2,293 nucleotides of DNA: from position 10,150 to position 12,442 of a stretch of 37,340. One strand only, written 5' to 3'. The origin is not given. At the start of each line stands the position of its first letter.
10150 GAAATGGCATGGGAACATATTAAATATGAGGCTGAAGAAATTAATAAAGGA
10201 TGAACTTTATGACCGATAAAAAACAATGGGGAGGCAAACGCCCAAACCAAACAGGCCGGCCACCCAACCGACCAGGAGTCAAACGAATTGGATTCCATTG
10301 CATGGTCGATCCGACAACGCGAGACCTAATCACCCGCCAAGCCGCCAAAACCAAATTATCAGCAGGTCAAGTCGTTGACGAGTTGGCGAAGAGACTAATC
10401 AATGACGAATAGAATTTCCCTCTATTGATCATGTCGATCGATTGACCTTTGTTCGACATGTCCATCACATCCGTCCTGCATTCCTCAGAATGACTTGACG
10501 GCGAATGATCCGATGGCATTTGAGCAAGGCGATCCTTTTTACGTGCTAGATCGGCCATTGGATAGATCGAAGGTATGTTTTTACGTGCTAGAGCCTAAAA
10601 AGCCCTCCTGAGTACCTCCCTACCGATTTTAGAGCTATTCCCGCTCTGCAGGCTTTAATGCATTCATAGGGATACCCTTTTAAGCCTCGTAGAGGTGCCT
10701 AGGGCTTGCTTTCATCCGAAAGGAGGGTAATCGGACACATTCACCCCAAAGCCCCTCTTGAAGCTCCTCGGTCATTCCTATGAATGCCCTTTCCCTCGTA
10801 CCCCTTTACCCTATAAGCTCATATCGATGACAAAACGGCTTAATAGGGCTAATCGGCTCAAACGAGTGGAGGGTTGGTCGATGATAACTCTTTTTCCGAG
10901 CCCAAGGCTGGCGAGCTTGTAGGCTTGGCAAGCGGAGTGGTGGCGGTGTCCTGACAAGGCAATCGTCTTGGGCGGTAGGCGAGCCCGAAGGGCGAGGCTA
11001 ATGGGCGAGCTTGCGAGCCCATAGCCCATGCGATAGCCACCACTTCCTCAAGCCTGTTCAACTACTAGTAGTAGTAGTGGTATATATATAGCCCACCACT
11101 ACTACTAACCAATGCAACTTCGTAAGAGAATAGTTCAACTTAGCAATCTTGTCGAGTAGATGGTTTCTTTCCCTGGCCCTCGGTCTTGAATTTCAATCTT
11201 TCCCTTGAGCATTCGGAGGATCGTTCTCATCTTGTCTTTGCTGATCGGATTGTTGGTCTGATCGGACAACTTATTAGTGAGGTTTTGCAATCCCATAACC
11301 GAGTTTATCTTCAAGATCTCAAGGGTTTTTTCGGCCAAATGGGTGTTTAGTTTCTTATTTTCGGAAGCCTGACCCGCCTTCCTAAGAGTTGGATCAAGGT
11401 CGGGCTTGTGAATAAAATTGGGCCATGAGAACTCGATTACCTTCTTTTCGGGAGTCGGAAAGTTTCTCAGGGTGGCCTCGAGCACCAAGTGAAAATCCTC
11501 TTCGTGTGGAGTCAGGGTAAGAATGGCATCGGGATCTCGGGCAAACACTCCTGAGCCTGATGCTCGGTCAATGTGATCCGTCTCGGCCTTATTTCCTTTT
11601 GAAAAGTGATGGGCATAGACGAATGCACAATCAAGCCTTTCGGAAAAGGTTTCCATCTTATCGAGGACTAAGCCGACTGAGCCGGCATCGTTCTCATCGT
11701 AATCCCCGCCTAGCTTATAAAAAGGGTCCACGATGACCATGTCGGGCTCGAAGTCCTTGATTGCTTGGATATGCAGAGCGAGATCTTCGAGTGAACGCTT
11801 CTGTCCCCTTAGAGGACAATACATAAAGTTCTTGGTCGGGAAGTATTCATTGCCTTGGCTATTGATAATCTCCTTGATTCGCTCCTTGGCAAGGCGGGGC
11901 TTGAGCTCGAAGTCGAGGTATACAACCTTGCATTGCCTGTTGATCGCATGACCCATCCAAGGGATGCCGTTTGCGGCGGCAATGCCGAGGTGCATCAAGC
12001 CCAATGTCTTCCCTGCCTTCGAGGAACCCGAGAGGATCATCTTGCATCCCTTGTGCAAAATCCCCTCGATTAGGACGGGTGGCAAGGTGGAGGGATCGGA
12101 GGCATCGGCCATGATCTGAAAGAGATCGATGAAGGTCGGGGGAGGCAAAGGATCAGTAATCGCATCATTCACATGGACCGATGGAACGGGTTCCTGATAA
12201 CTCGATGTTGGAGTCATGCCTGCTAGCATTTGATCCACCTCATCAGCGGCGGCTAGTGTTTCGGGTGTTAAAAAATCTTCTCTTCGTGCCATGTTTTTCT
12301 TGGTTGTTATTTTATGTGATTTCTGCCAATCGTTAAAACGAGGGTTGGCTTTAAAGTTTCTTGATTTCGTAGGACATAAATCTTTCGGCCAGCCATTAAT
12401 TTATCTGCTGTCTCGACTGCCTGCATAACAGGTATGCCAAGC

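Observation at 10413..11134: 722-bp gene-free, repeat- and helix-rich region in an otherwise gap-free genome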

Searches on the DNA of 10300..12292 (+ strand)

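Call 6: search_rna_families(source=window, start=10300, end=11250, threshold=evalue, max_evalue=10, show_alignments=3)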
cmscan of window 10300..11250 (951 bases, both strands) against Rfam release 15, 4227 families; matches with E-value up to 10: 3.
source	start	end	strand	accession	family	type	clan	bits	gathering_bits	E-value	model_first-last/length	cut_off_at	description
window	11064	11109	-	RF00969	mir-556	Gene; miRNA;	-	17.4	84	4.1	1-88/88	no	mir-556 microRNA precursor family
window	10398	10442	+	RF01647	ceN61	Gene; snRNA; snoRNA; CD-box;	-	16.6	60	1.7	1-72/72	no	Caenorhabditis snoRNA ceN61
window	10676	10695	-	RF01357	CRISPR-DR31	Gene; CRISPR;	-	14.7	35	6.9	9-28/37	no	CRISPR RNA direct repeat element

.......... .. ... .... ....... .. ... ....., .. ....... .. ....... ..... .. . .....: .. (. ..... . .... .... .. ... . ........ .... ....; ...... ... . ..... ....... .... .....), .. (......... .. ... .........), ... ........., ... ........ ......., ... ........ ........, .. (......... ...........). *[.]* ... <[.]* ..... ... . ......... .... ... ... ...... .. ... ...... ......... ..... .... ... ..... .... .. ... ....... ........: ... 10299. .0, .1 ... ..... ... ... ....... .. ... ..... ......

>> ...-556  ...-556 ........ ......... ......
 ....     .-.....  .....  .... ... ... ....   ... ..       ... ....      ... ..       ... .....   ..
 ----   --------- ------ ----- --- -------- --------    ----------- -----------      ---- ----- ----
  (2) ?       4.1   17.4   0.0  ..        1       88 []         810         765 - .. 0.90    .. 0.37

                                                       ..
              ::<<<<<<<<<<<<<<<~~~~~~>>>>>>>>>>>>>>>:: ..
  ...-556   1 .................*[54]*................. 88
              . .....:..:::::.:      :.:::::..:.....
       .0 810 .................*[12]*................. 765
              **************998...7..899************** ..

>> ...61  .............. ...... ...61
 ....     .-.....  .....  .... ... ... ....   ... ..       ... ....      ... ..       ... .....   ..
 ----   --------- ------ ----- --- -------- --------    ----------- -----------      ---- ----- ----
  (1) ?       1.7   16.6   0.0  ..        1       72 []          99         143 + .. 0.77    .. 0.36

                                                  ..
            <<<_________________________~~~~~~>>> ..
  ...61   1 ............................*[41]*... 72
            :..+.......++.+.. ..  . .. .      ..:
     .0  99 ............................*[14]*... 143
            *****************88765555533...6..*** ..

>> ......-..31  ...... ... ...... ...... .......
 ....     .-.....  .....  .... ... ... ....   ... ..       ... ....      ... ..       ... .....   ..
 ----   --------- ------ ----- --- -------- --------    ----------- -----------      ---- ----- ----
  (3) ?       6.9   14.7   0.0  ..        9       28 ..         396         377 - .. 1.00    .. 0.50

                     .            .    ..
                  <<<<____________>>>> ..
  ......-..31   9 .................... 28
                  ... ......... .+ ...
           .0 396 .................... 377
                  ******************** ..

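Call 11: search_dna_similar(query=window:10413-11134:+, collection=phages, mode=distant, max_evalue=0.01)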
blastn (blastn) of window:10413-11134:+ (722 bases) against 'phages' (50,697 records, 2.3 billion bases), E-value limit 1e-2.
No match.

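Call 31: search_rna_families(sources=[L018, L010, L007, L005, L015, L003, L017, L027, L045, L002, L026, L062, L014, L037], threshold=gathering, show_alignments=3)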
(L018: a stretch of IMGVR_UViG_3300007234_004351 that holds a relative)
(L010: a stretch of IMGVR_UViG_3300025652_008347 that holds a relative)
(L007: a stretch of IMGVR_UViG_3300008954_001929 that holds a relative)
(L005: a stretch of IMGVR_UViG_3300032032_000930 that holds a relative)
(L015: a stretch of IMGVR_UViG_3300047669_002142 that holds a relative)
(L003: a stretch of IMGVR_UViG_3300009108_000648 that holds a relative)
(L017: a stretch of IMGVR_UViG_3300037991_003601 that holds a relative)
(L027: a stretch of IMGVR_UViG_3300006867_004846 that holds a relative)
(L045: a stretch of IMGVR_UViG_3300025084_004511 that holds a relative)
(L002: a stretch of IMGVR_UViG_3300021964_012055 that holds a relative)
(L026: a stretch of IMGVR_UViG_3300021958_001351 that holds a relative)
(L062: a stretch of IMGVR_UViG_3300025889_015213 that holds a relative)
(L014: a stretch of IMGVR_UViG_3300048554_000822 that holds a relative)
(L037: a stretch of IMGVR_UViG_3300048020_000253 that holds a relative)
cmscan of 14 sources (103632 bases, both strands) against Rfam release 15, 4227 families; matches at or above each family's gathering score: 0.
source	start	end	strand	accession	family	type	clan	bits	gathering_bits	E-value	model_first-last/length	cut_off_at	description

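Call 61: search_rna_families(source=L018, start=3350, end=3810, threshold=evalue, max_evalue=10, show_alignments=2)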
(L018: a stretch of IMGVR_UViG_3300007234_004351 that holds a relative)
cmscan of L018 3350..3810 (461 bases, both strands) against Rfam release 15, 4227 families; matches with E-value up to 10: 20.
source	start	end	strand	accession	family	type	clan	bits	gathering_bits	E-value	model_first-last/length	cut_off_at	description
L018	3384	3448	-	RF04096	mir-4433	Gene; miRNA;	-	22.4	77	0.054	1-83/83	no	mir-4433 microRNA precursor family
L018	3532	3577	-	RF04014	mir-8338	Gene; miRNA;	-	21.7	80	0.048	1-61/61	no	mir-8338 microRNA precursor family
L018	3381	3450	-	RF03960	mir-6644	Gene; miRNA;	-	21.3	82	0.054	1-67/67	no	mir-6644 microRNA precursor family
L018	3395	3443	+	RF03223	mir-2209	Gene; miRNA;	-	21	70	0.073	1-63/63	no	mir-2209 microRNA precursor family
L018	3384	3448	+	RF04096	mir-4433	Gene; miRNA;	-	20.8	77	0.14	1-83/83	no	mir-4433 microRNA precursor family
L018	3389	3437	-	RF03223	mir-2209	Gene; miRNA;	-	20.4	70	0.1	1-63/63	no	mir-2209 microRNA precursor family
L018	3350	3447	+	RF02331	TtnuHACA24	Gene; snRNA; snoRNA; HACA-box;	-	20.4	100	0.33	29-127/127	5'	Tetrahymena snoRNA TtnuHACA24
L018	3387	3445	-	RF03871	mir-5681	Gene; miRNA;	-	19.4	88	0.21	1-61/61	no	mir-5681 microRNA precursor family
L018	3384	3448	-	RF04240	mir-4716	Gene; miRNA;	-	19.3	76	0.24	1-84/84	no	mir-4716 microRNA precursor family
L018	3381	3454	+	RF04064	MIR5267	Gene; miRNA;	-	18.6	87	1.8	1-81/81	no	MIR5267 microRNA precursor family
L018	3502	3596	+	RF03301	mir-3154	Gene; miRNA;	-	18.2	64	0.94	1-86/86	no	mir-3154 microRNA precursor family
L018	3384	3445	-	RF01015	mir-885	Gene; miRNA;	-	18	66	0.49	1-74/74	no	mir-885 microRNA precursor family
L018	3394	3438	-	RF04135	MIR5062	Gene; miRNA;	-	16.1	140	1.9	1-158/158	no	MIR5062 microRNA precursor family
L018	3595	3640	-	RF00537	snoMe28S-Am2634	Gene; snRNA; snoRNA; CD-box;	-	15.8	50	9.8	1-97/97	no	Small nucleolar RNA Me28S-Am2634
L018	3394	3438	-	RF00835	mir-58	Gene; miRNA;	-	15.7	76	3.2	1-77/77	no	mir-58 microRNA precursor family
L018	3384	3448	+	RF04240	mir-4716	Gene; miRNA;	-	15.3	76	3.2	1-84/84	no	mir-4716 microRNA precursor family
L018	3533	3578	+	RF04014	mir-8338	Gene; miRNA;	-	14.8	80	3.9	1-61/61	no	mir-8338 microRNA precursor family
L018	3389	3443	-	RF00935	mir-876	Gene; miRNA;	-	14.4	88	6.7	1-81/81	no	mir-876 microRNA precursor family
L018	3384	3448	+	RF01920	mir-764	Gene; miRNA;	-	14.1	82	8.3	1-85/85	no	mir-764 microRNA precursor family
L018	3669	3810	+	RF01953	SOX2OT_exon3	Gene; lncRNA;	-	6.6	70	7.6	1-150/276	3'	SOX2 overlapping transcript exon 3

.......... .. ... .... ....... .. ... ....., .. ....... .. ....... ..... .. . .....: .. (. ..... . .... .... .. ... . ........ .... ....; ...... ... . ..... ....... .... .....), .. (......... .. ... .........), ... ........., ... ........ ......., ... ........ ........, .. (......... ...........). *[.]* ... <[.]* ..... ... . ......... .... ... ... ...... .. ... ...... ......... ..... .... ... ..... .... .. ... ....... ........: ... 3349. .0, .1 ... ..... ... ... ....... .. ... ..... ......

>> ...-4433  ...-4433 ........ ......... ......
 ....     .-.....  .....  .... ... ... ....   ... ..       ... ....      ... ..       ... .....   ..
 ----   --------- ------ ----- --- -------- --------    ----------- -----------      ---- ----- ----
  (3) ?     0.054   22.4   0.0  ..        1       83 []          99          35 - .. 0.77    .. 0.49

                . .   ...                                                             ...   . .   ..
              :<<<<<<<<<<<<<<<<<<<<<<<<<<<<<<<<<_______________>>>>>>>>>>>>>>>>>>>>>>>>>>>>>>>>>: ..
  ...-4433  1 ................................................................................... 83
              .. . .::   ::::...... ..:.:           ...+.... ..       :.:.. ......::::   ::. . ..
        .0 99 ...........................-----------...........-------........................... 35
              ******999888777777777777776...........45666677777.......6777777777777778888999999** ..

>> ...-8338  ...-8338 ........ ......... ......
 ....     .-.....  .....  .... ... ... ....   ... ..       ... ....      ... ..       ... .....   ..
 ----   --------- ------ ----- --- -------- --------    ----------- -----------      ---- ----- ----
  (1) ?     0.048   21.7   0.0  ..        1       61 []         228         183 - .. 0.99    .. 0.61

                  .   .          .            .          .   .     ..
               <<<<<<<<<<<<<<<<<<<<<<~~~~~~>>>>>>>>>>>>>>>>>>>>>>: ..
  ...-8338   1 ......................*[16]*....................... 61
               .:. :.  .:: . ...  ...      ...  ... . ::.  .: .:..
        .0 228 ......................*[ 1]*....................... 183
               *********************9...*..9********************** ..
